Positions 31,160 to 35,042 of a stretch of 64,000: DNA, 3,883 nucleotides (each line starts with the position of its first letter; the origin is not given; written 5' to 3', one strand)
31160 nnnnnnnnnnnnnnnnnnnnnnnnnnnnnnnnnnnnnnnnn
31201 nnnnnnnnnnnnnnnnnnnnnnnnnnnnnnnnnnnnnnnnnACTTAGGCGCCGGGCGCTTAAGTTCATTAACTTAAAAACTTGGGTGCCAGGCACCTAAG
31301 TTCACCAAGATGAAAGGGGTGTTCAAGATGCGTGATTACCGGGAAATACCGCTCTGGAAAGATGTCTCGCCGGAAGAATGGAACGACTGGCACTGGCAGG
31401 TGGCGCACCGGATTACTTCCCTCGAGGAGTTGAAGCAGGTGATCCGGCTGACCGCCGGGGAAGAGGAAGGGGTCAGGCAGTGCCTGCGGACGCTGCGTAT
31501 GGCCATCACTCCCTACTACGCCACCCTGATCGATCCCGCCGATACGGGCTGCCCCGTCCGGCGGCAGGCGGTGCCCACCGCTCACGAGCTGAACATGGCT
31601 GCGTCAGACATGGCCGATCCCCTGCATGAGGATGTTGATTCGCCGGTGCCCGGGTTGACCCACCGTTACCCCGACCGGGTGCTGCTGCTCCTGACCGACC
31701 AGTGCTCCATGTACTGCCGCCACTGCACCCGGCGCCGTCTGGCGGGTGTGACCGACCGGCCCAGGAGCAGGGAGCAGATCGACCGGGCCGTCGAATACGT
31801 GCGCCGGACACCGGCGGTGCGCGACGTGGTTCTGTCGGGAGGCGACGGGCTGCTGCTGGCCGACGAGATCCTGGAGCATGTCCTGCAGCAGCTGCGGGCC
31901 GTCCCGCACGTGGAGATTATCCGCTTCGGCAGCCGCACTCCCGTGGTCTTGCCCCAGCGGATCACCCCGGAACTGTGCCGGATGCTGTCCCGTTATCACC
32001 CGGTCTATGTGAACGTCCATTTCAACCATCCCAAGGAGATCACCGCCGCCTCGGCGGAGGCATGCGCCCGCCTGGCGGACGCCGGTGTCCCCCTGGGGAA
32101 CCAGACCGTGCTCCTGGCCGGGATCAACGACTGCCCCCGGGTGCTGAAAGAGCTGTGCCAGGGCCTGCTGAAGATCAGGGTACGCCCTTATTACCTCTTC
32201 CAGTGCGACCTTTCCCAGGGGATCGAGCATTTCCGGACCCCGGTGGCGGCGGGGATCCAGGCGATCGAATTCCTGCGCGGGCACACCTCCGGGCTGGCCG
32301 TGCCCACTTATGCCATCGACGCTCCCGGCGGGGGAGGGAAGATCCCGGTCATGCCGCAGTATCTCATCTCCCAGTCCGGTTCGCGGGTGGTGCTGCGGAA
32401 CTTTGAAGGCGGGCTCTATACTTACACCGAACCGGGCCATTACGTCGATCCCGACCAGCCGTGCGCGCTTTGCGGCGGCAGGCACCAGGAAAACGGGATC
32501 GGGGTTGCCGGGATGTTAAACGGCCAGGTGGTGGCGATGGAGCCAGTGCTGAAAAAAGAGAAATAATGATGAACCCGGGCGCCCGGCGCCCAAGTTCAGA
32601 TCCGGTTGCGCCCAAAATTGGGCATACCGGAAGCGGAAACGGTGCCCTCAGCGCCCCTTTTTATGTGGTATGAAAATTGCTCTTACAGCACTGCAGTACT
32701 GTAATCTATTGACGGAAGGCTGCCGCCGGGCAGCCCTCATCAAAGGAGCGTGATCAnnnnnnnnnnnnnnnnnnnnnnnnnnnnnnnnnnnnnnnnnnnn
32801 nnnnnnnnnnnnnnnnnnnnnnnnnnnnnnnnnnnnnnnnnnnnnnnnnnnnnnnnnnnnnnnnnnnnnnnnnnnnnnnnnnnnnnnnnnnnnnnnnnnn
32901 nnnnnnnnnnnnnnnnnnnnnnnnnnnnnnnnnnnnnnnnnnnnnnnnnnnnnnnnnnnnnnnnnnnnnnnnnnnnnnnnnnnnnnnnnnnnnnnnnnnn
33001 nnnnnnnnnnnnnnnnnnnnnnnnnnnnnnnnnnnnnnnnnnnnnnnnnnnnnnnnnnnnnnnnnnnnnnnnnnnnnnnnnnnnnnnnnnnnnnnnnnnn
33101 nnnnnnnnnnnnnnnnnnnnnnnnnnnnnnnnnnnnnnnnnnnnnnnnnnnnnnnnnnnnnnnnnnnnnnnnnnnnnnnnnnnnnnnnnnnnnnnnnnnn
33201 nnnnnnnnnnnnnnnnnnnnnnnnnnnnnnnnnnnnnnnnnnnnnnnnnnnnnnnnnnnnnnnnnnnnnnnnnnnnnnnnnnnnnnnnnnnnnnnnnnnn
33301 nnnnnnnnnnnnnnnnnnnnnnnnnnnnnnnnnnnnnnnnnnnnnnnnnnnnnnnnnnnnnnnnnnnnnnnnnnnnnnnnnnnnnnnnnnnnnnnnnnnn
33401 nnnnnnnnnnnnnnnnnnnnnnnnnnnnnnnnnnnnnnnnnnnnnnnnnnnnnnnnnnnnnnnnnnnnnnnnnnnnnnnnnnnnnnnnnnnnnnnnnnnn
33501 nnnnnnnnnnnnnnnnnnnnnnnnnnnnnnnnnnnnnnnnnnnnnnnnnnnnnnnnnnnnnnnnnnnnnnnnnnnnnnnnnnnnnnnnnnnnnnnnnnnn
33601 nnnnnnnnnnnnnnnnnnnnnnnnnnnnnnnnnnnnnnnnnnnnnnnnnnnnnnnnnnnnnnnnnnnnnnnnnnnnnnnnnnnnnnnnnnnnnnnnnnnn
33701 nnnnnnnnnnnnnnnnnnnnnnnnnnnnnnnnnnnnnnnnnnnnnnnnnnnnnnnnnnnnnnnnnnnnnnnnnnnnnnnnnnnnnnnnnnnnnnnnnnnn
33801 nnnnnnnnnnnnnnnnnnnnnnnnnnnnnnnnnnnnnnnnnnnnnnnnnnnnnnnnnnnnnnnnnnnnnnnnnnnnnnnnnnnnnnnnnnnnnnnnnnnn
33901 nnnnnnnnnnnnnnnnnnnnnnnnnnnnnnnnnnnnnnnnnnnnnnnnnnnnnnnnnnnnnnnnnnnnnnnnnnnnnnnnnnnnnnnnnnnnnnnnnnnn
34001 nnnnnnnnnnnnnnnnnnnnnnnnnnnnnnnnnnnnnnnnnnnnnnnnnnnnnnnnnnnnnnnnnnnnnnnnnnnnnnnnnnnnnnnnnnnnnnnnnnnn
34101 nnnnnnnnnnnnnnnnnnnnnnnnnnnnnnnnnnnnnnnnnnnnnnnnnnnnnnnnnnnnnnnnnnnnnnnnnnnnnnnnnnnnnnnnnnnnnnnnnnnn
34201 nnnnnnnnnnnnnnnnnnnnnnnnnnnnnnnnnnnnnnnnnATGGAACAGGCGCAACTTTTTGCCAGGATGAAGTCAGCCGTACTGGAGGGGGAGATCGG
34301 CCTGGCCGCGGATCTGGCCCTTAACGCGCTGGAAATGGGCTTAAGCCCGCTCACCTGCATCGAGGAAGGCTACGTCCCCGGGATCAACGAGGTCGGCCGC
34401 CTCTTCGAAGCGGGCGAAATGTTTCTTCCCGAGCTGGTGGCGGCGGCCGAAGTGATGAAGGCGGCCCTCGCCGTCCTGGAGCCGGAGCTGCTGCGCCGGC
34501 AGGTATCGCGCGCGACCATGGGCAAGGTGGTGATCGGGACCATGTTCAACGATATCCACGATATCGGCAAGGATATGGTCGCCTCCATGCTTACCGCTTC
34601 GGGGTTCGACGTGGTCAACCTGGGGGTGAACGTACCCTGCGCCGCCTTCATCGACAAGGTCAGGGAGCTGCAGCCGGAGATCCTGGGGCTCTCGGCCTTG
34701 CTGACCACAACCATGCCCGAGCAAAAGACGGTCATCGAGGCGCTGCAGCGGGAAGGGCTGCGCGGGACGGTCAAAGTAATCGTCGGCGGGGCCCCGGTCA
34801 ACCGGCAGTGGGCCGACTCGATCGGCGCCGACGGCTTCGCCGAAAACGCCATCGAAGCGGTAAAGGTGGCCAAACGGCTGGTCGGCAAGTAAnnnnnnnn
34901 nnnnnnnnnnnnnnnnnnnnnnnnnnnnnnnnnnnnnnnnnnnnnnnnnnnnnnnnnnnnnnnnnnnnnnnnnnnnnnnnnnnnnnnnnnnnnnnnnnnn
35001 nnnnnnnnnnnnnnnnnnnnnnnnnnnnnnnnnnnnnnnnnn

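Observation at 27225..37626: Sigma-54 regulon: one PAS-AAA+ activator followed by three GG-N10-GC promoters driving a transporter, GNAT-KamA and MttB/corrinoid modules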

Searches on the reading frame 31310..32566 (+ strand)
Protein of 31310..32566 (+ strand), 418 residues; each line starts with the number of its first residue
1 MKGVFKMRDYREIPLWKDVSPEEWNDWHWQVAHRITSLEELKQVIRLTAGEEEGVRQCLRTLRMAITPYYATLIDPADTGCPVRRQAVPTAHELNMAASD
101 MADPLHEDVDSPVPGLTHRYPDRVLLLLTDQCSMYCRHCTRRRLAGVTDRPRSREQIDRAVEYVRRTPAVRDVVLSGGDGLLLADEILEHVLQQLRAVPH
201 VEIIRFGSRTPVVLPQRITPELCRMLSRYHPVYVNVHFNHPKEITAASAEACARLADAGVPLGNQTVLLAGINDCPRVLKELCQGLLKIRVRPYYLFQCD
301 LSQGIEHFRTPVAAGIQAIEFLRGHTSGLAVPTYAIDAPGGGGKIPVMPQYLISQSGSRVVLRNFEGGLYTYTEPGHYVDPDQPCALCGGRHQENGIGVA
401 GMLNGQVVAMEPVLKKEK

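Call 7: search_protein_families(library=pfam, proteins=[window:31310-32566:+])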
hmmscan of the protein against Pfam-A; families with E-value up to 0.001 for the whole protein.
window:31310-32566:+ (418 aa): 3 families
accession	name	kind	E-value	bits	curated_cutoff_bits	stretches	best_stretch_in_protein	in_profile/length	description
PF12544.13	LAM_C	-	5.9e-32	110.9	26.7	1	319-413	1-99/127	Lysine-2,3-aminomutase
PF04055.27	Radical_SAM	-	4.9e-14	53.3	29.5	1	128-276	3-158/166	Radical SAM superfamily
PF13353.11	Fer4_12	-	8.6e-05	23.3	22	1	126-244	9-123/137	4Fe-4S single cluster domain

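Call 8: search_protein_families(library=ncbifam, proteins=[window:31310-32566:+])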
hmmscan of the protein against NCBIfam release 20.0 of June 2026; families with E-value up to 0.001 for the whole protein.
window:31310-32566:+ (418 aa): 7 families
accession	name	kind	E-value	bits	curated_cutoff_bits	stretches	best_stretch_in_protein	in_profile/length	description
TIGR03820.1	lys_2_3_AblA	equivalog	1.6e-175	583.8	525.4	1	20-394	3-382/417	lysine 2,3-aminomutase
TIGR04368.1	Glu_2_3_NH3_mut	equivalog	3.5e-144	480.3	650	1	18-372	49-402/404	glutamate 2,3-aminomutase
TIGR04468.1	arg_2_3_am_muta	equivalog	1.8e-116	389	600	1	23-367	1-346/351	arginine 2,3-aminomutase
TIGR00238.1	TIGR00238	subfamily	9.4e-110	366.7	199.2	1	12-340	2-331/331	KamA family radical SAM protein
TIGR03822.1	AblA_like_2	hypoth_equivalog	2.7e-93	312.6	396.25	1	39-351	5-319/321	lysine-2,3-aminomutase-like protein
TIGR03821.1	EFP_modif_epmB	equivalog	7.3e-70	235.5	369.3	1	27-346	1-320/321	EF-P beta-lysylation protein EpmB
TIGR03977.1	rSAM_pair_HxsC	equivalog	0.00041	19.3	267.9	1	125-202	28-101/292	His-Xaa-Ser system radical SAM maturase HxsC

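Call 17: find_encoding_contigs(protein=window:31310-32566:+, flank=10000, max_places=6)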
Protein window:31310-32566:+ (418 aa): no gene with exactly this product is on record in the collection.

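Call 43: search_solved_structures(query=window:31310-32566:+, max_evalue=1e-10, show_alignments=2)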
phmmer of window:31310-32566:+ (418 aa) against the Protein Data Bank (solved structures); distinct sequences matched with E-value up to 1e-10: 1.
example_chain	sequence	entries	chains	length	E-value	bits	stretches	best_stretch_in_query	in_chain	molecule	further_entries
2a5h_A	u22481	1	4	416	1.6e-187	627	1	11-413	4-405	L-lysine 2,3-aminomutase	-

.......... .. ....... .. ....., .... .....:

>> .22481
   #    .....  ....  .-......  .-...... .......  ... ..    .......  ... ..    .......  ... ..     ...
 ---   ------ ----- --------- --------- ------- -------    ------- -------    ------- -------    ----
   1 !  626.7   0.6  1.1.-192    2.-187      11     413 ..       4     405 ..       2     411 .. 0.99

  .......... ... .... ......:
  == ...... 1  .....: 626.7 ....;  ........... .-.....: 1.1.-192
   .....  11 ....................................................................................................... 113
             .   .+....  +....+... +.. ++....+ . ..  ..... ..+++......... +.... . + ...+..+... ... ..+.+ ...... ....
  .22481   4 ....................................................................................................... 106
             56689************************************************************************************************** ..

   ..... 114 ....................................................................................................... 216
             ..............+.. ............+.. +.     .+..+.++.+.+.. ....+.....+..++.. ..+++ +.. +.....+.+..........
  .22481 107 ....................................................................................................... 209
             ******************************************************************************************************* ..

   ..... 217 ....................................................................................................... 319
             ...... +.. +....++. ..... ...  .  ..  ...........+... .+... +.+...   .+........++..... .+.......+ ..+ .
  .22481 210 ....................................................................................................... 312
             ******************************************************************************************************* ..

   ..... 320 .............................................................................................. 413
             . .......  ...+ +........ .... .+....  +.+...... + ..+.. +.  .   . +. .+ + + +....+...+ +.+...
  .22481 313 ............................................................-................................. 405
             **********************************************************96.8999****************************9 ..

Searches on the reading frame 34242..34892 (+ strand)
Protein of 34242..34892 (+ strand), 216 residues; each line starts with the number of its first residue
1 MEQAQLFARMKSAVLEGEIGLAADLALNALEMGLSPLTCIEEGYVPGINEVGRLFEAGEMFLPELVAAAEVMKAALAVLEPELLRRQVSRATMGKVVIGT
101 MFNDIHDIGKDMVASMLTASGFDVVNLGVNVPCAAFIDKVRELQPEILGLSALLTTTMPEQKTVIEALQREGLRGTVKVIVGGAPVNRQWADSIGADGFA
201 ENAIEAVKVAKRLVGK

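Call 7: search_protein_families(library=pfam, proteins=[window:34242-34892:+])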
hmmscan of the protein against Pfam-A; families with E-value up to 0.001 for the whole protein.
window:34242-34892:+ (216 aa): 2 families
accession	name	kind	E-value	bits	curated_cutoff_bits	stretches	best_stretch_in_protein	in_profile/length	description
PF02310.24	B12-binding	-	8.7e-27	93.8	32.1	1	94-207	1-120/121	B12 binding domain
PF02607.22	B12-binding_2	-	5.1e-21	75.1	23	1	7-80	2-74/74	B12 binding domain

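Call 8: search_protein_families(library=ncbifam, proteins=[window:34242-34892:+])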
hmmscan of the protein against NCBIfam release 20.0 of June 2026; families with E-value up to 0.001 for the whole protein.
window:34242-34892:+ (216 aa): 15 families
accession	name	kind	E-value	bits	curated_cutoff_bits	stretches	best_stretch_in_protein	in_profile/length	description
TIGR02370.1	pyl_corrinoid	subfamily_domain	2e-63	213.4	215.3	1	10-206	2-197/197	methyltransferase cognate corrinoid protein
NF047995.1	corrinoid_MtgC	exception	3.7e-61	206.3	310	1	5-216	3-215/215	glycine betaine-specific corrinoid protein MtgC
NF041607.1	dimeth_corrin_MtbC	equivalog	4.2e-59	199.5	350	1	32-213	22-202/203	dimethylamine corrinoid protein MtbC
NF047996.1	corrin_MtgC_2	exception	5.5e-57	192.7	370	1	9-214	7-210/212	glycine betaine-specific corrinoid protein MtgC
TIGR02082.1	metH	equivalog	1.1e-42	145.8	1010.85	1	3-213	643-857/1182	methionine synthase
NF007024.0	PRK09490.1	equivalog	2.1e-37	128.5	1497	1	9-190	664-846/1234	methionine synthase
NF040669.1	MtaC2_Meth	equivalog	1.1e-36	126.6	450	1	10-213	46-245/267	methanol--corrinoid protein MtaC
NF040655.1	MtaC_Meth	equivalog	4.4e-32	111.1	420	1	7-214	36-238/253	methanol--corrinoid protein MtaC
NF002612.0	PRK02261.1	equivalog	9.4e-13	47.9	110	1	94-184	4-93/148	methylaspartate mutase subunit S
TIGR01501.1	MthylAspMutase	equivalog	4.9e-09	36.1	135.8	1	96-185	4-92/134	methylaspartate mutase subunit S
NF052513.1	TransRegCarH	equivalog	7.9e-09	35.2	400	1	6-197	83-262/274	HTH-type transcriptional repressor CarH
NF052385.1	Lys_5_6_beta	equivalog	1.2e-08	35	280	1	120-211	137-231/241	lysine 5,6-aminomutase subunit beta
TIGR00640.1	acid_CoA_mut_C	subfamily_domain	3.4e-07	30.3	57.45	1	95-194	4-101/132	methylmalonyl-CoA mutase C-terminal domain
NF040743.1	ornith_mutase_E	equivalog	6.2e-07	27.8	800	1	77-214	580-723/730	D-ornithine 4,5-aminomutase subunit OraE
NF006944.0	PRK09426.1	equivalog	1.9e-05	22.8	876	1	93-184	589-679/721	methylmalonyl-CoA mutase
